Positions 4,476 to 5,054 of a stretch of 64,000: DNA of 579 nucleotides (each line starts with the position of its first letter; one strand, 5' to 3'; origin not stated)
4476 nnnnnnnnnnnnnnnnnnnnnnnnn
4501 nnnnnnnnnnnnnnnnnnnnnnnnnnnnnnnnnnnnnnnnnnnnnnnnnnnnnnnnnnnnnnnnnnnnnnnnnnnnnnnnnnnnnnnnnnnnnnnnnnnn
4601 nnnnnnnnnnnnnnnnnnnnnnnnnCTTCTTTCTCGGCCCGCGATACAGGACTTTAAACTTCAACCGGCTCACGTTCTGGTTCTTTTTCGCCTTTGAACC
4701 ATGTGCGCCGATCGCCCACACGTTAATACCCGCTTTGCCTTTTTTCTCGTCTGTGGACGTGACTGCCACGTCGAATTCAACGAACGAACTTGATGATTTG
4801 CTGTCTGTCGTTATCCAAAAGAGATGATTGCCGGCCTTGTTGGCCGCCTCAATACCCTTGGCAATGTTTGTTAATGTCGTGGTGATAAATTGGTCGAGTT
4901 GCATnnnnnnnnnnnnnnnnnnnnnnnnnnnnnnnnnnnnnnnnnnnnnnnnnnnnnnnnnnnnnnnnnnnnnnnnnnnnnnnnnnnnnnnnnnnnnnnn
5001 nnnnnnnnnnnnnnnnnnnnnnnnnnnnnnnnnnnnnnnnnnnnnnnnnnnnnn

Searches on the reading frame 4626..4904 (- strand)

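Call 70: search_protein_families(library=ncbifam, max_evalue=0.01, proteins=[window:4626-4904:-])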
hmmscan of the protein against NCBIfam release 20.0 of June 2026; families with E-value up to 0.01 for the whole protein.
window:4626-4904:- (93 aa): 0 families

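Call 98: search_protein_families(library=pfam, max_evalue=0.01, proteins=[window:4626-4904:-])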
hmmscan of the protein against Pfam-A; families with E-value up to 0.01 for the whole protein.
window:4626-4904:- (93 aa): 1 family
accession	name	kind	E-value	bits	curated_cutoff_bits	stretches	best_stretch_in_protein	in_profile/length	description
PF19631.4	Trypco2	-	1.3e-05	25.8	24.2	1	16-84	12-75/78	Trypsin-co-occurring domain 2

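Call 99: search_protein_families(library=padloc, max_evalue=0.01, proteins=[window:4626-4904:-])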
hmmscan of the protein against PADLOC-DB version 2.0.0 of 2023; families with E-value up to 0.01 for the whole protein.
window:4626-4904:- (93 aa): 0 families
